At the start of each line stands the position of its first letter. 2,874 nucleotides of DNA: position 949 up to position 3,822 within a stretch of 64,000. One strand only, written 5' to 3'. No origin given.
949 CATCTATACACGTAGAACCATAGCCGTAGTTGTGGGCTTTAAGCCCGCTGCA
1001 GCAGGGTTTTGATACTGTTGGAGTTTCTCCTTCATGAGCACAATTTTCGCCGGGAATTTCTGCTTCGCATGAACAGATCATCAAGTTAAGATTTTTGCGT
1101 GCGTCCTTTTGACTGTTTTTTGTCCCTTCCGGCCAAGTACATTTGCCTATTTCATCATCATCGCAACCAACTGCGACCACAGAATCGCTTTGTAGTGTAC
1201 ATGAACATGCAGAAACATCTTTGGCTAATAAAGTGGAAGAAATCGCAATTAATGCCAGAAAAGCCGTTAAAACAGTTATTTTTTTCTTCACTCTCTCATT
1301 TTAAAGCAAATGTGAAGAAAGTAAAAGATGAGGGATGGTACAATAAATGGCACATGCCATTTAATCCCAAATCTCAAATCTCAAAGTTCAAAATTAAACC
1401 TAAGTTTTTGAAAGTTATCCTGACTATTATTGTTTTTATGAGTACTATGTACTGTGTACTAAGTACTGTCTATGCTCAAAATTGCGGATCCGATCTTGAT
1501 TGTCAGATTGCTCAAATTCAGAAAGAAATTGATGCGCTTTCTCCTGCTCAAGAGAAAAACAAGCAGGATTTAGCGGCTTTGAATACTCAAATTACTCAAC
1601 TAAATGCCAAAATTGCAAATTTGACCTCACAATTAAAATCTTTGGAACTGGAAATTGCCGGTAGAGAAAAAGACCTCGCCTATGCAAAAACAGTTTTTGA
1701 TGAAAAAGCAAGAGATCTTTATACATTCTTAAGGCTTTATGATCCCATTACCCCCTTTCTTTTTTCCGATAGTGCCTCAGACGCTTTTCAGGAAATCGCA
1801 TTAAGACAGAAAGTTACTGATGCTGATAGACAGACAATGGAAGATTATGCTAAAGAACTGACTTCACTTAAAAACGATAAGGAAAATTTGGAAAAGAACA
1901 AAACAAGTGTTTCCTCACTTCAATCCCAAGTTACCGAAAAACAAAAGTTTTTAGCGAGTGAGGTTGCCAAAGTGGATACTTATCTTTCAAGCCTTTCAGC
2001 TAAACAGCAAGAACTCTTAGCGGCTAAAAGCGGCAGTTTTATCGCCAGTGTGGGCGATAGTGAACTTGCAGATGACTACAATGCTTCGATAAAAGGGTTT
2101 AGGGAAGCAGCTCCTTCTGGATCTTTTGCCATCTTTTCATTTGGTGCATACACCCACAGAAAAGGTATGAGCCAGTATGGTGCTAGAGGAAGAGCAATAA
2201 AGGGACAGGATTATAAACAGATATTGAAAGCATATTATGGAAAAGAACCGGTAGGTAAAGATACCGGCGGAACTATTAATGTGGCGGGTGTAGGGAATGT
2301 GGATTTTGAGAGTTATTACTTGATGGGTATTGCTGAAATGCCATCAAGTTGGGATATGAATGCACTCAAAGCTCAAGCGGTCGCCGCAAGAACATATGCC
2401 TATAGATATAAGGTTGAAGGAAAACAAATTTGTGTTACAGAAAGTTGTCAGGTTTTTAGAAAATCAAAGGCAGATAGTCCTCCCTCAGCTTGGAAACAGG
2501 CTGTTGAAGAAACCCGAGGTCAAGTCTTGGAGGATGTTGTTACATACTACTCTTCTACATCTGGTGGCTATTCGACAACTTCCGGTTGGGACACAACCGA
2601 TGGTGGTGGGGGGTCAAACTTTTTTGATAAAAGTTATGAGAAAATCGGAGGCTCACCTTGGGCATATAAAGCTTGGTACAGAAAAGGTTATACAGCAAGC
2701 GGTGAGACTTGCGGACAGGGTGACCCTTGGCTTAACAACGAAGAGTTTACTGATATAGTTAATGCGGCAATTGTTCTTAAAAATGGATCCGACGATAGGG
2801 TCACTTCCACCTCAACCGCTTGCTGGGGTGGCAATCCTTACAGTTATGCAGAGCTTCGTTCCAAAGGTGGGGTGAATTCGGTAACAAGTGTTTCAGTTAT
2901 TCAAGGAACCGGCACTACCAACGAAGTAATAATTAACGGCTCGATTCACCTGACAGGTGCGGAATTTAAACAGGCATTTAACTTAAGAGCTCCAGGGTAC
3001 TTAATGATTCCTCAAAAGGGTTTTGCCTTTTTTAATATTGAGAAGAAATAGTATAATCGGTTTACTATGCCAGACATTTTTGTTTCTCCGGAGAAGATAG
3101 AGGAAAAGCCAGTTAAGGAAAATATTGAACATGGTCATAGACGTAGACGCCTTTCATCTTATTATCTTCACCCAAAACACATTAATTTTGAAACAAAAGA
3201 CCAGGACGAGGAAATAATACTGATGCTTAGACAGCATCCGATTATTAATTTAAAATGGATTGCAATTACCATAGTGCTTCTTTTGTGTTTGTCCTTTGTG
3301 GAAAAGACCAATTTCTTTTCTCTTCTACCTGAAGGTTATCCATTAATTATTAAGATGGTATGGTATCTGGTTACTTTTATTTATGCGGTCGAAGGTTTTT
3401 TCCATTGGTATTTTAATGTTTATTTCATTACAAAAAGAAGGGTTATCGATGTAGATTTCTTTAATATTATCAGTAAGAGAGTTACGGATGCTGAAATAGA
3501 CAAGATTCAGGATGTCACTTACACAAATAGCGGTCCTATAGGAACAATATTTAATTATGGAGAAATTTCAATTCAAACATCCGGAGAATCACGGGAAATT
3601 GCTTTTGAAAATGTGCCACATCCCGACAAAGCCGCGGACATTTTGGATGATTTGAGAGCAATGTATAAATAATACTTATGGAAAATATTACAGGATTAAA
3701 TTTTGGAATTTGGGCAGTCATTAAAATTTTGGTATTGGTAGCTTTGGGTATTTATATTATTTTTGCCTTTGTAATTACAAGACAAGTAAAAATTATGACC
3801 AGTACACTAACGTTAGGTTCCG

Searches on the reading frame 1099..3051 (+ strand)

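Call 70: search_protein_families(library=pfam, proteins=[window:1099-3051:+], max_evalue=0.001)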
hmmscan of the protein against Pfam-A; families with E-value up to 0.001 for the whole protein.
window:1099-3051:+ (650 aa): 6 families
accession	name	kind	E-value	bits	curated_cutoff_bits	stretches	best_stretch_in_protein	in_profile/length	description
PF08486.15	SpoIID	-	3.2e-19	69.8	23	1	398-477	8-95/97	Stage II sporulation protein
PF11932.13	DUF3450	-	0.0001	22.1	32.6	1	126-198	21-93/241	Protein of unknown function (DUF3450)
PF12329.13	TMF_DNA_bd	-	0.00037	20.9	35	1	134-194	11-71/74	TATA element modulatory factor 1 DNA binding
PF04513.17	Baculo_PEP_C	-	0.00053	20.5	38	0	130-191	62-120/140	Baculovirus polyhedron envelope protein, PEP, C terminus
PF08614.16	ATG16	-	0.00079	20.1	33.7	1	131-205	77-151/200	Autophagy protein 16 (ATG16)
PF03836.20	RasGAP_C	-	0.00097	19.7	26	0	138-186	32-80/137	RasGAP C-terminus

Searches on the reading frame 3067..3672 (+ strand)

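Call 70: search_protein_families(library=pfam, proteins=[window:3067-3672:+], max_evalue=0.001)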
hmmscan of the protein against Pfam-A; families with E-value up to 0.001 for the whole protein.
window:3067-3672:+ (201 aa): 2 families
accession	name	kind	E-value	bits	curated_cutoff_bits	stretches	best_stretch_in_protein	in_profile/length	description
PF03703.20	bPH_2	-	8.1e-08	32.8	22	1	114-192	1-77/78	Bacterial PH domain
PF14470.12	bPH_3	-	0.0009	20.1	23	0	114-182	20-80/95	Bacterial PH domain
